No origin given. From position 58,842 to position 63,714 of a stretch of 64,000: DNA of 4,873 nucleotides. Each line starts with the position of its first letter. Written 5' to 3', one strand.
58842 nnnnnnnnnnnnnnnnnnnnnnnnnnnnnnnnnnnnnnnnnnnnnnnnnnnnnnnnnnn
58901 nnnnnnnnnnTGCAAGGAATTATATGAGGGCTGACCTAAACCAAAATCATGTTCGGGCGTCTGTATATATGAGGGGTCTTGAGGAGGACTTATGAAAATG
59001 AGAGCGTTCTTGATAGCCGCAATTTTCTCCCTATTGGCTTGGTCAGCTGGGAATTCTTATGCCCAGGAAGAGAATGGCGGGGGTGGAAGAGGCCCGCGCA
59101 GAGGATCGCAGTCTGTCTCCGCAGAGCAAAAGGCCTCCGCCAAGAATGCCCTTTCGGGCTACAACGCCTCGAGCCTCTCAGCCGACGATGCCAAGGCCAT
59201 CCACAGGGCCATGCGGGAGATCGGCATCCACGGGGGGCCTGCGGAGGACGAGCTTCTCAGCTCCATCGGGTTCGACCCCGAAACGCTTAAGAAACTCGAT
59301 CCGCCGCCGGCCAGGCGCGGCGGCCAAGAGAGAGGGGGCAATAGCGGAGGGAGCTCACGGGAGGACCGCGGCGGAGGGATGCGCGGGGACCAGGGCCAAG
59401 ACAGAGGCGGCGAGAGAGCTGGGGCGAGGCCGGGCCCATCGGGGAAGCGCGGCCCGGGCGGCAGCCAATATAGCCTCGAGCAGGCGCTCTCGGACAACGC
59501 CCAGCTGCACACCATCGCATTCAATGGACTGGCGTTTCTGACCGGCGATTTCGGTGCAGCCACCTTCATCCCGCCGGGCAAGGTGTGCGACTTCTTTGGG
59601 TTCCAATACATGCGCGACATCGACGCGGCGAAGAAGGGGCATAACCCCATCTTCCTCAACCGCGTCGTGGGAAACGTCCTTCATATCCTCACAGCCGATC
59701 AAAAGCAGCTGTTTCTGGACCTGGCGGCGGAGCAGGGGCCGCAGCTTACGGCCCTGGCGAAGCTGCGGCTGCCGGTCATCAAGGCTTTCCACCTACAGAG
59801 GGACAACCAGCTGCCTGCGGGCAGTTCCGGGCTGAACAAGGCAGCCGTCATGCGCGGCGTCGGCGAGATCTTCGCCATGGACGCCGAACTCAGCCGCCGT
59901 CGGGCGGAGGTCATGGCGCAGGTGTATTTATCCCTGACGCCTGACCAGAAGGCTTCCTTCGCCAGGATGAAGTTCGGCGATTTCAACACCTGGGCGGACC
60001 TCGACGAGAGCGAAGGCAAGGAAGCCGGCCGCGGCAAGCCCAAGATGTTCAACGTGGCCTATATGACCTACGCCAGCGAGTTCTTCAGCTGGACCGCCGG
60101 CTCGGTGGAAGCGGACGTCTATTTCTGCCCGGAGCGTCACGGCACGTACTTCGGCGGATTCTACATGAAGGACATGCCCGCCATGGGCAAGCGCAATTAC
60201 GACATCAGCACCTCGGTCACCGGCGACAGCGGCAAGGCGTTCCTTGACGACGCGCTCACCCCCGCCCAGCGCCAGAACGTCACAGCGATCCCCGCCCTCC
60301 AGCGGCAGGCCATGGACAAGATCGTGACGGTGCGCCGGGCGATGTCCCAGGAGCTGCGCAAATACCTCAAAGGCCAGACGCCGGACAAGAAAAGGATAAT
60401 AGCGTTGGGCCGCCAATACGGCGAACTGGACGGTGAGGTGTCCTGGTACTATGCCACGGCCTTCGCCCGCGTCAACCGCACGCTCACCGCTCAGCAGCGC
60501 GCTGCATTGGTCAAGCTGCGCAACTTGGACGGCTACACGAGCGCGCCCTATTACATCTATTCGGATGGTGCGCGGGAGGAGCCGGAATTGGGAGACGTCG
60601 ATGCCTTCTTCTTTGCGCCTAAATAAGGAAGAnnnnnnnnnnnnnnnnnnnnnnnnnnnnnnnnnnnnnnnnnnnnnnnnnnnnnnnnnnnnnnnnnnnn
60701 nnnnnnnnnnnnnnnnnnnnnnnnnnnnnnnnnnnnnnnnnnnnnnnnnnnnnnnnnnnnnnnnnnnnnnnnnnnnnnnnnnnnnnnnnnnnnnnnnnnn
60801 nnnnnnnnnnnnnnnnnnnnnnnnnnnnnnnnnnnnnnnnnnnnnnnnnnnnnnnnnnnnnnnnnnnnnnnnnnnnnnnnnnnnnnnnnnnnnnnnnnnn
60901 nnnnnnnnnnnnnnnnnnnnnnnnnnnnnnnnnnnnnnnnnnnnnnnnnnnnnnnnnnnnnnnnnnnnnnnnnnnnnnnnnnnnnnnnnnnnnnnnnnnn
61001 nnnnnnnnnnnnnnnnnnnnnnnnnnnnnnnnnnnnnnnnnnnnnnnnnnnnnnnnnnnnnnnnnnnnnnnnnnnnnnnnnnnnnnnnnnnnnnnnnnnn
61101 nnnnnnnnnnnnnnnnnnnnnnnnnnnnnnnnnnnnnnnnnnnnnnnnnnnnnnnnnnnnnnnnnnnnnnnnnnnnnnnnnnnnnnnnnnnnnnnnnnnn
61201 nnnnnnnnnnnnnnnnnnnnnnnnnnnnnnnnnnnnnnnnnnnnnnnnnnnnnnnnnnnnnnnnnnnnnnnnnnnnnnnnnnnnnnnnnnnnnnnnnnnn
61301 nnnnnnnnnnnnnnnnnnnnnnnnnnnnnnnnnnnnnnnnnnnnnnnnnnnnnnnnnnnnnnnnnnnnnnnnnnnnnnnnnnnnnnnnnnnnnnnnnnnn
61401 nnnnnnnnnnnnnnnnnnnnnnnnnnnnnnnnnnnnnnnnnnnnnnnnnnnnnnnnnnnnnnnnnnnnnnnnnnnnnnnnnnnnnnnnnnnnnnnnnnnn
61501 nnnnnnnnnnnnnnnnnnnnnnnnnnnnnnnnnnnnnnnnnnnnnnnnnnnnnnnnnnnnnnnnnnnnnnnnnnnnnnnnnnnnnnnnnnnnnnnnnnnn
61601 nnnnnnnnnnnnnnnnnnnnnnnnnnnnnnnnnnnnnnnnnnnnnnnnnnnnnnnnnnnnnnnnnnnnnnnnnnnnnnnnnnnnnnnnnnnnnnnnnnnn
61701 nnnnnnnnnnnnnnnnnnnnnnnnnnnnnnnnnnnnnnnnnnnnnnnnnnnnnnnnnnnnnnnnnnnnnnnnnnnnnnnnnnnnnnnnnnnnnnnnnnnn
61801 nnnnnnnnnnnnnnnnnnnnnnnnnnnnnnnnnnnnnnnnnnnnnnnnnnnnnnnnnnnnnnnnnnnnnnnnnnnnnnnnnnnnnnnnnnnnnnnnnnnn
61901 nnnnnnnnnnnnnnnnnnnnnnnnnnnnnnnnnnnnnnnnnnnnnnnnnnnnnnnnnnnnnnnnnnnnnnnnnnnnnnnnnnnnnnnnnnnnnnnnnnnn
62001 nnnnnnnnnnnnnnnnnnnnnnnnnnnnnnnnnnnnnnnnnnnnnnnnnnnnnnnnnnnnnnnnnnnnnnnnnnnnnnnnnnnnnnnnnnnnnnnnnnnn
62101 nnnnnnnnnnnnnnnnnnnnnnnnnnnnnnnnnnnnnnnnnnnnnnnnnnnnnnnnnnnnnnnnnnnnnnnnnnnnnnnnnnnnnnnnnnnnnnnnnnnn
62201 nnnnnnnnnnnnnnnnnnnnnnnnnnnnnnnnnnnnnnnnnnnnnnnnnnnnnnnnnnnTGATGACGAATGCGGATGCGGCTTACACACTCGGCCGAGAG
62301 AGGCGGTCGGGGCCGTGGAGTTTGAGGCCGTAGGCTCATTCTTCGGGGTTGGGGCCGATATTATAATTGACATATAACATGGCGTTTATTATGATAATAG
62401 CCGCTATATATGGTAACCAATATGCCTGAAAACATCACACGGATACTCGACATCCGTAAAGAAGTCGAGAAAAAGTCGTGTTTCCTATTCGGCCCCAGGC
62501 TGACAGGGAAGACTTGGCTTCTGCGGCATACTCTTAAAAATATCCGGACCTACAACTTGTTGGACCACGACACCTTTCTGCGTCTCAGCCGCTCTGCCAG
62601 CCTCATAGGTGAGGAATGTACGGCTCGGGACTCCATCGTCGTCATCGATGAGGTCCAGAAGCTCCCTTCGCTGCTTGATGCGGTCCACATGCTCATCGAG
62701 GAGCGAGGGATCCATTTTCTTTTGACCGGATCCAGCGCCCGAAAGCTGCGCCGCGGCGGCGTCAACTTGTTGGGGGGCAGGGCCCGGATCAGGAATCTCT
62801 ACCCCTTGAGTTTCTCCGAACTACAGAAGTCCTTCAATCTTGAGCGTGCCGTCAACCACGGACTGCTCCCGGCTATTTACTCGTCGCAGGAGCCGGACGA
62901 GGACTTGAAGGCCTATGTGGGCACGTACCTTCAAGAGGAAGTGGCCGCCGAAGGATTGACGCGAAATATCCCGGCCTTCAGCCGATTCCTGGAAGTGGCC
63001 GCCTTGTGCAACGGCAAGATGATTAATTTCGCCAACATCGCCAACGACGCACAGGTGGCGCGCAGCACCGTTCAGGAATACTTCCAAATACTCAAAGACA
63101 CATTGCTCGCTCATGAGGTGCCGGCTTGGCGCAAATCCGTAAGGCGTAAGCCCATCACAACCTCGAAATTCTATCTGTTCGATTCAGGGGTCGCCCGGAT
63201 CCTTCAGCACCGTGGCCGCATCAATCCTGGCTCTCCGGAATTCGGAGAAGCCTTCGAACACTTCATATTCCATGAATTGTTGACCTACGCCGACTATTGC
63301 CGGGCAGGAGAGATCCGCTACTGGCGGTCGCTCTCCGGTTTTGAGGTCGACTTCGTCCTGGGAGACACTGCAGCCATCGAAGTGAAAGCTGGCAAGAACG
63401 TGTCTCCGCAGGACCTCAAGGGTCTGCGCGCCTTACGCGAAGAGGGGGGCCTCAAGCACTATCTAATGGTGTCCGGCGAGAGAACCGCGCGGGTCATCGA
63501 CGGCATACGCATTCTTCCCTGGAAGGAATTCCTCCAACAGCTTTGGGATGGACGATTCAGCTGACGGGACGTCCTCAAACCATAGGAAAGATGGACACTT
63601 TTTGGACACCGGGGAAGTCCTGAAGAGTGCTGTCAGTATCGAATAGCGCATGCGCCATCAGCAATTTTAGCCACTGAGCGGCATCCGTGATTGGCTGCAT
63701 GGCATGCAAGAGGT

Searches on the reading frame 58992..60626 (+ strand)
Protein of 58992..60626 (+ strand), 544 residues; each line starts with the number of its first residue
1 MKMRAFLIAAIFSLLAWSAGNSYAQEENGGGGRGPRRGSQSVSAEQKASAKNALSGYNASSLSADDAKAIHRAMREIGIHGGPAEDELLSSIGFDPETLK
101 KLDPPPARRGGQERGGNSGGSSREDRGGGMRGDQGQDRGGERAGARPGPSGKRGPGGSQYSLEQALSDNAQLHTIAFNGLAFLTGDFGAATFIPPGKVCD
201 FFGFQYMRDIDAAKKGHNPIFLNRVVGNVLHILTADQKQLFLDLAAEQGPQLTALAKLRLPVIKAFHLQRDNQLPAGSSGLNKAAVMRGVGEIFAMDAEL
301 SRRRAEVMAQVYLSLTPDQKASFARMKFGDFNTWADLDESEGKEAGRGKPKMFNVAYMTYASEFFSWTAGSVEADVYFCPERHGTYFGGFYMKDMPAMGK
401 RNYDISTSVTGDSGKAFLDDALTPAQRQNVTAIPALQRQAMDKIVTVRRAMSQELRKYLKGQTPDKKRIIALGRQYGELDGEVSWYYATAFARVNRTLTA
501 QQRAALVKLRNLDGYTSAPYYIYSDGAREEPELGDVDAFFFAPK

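Call 6: search_protein_families(library=pfam, proteins=[window:58992-60626:+], max_evalue=1)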
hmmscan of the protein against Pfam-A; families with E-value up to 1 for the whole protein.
window:58992-60626:+ (544 aa): 3 families
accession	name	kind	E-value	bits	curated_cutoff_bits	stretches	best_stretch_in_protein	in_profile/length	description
PF07813.17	LTXXQ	-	3.8e-09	37.6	24.3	2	422-509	15-99/100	LTXXQ motif family protein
PF13801.11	Metal_resist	-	0.00062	20.4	29.2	1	419-505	39-125/125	Heavy-metal resistance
PF11855.13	DUF3375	-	0.056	12.7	28.6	1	420-470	267-316/474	Protein of unknown function (DUF3375)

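Call 7: search_protein_families(library=ncbifam, proteins=[window:58992-60626:+], max_evalue=1)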
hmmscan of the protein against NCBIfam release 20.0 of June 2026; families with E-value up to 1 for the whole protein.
window:58992-60626:+ (544 aa): 1 family
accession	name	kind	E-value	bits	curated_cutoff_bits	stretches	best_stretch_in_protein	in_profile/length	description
NF041271.1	Phos_CheZ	equivalog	0.097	12.2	350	1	431-470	174-213/242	protein phosphatase CheZ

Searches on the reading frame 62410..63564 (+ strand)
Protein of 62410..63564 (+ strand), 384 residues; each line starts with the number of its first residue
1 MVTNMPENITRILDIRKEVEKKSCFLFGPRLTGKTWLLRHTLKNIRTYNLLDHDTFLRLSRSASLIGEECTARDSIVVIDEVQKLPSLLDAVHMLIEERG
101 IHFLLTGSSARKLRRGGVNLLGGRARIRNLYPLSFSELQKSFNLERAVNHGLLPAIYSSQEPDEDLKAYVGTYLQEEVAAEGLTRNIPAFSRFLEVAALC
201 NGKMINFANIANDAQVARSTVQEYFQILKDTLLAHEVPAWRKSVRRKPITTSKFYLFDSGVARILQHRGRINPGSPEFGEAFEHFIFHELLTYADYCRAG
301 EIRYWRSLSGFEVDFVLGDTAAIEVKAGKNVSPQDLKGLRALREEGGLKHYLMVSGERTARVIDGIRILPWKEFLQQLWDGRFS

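Call 10: search_protein_families(library=pfam, proteins=[window:62410-63564:+], max_evalue=0.01)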
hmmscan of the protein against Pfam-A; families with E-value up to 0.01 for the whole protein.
window:62410-63564:+ (384 aa): 5 families
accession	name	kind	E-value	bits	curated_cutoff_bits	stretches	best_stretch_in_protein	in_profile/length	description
PF13635.12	DUF4143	-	6.1e-30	104.5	28.1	1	176-328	2-160/160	Domain of unknown function (DUF4143)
PF13173.12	AAA_14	-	2.8e-21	76.3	27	1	21-138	2-128/129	AAA domain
PF13401.12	AAA_22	-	0.00054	20.7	27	0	65-108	74-123/130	AAA domain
PF01637.24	ATPase_2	-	0.0012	19.1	33.2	0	8-49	7-48/225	ATPase domain predominantly from Archaea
PF07728.20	AAA_5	-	0.0063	17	22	0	71-104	65-98/139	AAA domain (dynein-related subfamily)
